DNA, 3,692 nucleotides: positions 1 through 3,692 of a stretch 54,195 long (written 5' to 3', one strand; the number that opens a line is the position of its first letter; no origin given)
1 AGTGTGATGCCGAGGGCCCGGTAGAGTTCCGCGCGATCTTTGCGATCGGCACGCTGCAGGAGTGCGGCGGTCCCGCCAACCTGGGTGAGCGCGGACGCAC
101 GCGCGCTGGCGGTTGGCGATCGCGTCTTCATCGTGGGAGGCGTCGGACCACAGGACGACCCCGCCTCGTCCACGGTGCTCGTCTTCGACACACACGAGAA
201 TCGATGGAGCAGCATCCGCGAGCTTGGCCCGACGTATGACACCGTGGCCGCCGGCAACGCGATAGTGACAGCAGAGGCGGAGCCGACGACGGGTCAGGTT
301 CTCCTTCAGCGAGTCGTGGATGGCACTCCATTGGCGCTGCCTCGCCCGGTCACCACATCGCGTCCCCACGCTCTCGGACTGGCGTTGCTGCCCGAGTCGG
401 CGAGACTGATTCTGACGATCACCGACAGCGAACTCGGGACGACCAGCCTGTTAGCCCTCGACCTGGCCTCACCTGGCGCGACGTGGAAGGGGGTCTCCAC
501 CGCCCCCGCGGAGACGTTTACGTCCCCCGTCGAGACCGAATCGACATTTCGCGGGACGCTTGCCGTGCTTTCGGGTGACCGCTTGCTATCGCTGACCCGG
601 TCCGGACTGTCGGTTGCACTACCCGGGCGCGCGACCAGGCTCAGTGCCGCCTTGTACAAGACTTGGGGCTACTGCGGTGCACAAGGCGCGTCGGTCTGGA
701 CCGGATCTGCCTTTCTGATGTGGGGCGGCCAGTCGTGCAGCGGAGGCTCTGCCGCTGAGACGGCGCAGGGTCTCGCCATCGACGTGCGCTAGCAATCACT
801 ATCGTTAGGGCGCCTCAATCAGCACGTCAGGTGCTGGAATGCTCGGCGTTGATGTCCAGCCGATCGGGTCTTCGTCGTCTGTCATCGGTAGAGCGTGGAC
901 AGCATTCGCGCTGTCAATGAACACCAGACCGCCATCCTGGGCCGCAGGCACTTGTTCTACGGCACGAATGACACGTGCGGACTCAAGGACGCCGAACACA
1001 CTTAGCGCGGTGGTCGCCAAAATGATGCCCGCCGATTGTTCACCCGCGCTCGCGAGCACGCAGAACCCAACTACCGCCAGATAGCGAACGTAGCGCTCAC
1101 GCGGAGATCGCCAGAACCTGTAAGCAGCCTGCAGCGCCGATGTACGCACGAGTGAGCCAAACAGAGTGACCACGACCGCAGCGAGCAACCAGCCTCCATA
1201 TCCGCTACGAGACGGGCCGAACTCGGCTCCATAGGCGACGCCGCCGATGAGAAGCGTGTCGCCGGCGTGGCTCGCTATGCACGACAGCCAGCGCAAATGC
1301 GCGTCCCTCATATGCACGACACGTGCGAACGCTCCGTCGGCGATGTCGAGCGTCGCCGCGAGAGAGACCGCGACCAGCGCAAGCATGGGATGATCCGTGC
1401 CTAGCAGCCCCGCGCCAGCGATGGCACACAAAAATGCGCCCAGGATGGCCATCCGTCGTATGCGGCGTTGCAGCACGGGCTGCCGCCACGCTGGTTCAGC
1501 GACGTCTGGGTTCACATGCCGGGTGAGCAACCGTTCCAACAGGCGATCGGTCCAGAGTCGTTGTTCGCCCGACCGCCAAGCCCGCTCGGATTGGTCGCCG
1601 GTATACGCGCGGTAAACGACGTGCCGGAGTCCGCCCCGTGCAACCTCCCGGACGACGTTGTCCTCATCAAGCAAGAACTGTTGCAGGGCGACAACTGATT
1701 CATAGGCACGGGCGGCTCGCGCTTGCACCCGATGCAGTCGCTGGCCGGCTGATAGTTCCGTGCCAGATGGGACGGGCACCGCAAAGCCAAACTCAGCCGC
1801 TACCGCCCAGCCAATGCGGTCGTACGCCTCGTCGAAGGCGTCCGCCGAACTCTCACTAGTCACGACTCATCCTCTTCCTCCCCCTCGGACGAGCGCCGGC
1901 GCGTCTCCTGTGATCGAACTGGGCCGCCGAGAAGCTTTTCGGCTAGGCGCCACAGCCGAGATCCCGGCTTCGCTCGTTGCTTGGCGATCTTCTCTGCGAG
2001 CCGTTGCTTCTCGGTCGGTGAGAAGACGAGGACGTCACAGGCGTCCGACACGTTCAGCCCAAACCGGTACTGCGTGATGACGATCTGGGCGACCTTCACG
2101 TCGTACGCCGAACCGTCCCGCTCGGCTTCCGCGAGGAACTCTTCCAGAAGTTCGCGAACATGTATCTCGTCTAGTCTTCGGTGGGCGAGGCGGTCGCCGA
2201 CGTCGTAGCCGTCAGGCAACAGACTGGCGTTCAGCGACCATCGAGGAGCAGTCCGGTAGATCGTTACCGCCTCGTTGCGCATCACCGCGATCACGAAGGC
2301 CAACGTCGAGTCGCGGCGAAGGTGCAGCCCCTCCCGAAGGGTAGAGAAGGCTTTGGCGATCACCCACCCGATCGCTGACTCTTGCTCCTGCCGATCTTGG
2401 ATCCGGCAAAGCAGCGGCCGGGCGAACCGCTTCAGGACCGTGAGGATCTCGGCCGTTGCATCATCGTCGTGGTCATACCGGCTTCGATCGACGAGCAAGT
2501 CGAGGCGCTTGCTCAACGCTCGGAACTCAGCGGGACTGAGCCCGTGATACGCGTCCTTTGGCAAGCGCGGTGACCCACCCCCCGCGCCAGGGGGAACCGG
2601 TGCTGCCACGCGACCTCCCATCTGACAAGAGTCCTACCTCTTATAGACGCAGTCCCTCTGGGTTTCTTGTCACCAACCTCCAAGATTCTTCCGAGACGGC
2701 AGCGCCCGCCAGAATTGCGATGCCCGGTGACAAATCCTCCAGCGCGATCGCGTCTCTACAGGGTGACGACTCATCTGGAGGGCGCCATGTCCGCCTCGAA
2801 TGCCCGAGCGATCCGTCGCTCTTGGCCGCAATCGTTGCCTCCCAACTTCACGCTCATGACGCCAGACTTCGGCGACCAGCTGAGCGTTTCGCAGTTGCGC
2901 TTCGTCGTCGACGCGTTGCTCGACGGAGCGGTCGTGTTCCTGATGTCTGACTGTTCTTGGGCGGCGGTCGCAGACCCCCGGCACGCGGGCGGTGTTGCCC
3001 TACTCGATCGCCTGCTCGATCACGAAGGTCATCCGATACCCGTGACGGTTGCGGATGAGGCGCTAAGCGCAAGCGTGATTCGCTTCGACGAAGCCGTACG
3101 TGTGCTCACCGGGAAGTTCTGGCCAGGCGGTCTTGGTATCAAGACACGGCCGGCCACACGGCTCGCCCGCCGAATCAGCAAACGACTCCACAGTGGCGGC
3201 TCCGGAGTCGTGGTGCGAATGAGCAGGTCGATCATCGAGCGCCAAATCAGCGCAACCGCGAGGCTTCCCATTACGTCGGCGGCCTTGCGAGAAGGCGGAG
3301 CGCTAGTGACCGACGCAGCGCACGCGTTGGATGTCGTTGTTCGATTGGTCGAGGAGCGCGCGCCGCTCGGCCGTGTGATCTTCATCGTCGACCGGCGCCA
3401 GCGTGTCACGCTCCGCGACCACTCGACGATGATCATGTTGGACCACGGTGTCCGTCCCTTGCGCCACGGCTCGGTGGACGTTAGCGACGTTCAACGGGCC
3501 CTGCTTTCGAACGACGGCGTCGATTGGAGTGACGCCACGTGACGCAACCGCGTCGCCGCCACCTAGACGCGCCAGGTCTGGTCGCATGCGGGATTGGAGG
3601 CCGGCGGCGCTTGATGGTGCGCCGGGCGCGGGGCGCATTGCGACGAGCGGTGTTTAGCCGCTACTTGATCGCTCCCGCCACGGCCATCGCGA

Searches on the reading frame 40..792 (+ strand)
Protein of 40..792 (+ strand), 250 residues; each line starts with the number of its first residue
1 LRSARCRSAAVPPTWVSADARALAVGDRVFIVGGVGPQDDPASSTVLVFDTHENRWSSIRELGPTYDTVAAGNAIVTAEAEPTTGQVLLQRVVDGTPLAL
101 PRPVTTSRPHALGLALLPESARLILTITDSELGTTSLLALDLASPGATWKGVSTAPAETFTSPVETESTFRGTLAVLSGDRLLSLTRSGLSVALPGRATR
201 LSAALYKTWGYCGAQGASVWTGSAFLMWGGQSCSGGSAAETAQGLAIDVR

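Call 87: search_protein_families(library=pfam, proteins=[window:40-792:+], max_evalue=0.001)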
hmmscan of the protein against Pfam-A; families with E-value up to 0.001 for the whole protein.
window:40-792:+ (250 aa): 5 families
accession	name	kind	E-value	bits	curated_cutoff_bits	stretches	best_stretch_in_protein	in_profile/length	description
PF07646.21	Kelch_2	-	8.5e-07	29.1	21.3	1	21-58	6-43/48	Kelch motif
PF01344.31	Kelch_1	-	7.9e-06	25.7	20.1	1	19-62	4-45/46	Kelch motif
PF13964.12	Kelch_6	-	0.00011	22.5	25.3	1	24-60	9-44/50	Kelch motif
PF13415.12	Kelch_3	-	0.00014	22.3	22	0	26-64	1-38/48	Galactose oxidase, central domain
PF24681.1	Kelch_KLHDC2_KLHL20_DRC7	-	0.00022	21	50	0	22-63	4-45/221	KLHDC2/KLHL20/DRC7 Kelch-repeats domain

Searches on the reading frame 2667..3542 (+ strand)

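Call 86: search_protein_families(library=pfam, proteins=[window:2667-3542:+], max_evalue=0.001)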
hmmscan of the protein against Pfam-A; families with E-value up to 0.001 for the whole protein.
window:2667-3542:+ (291 aa): 1 family
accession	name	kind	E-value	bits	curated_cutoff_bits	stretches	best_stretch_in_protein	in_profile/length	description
PF01300.24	Sua5_yciO_yrdC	-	6.7e-07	29.4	25.1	1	83-268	2-178/178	Telomere recombination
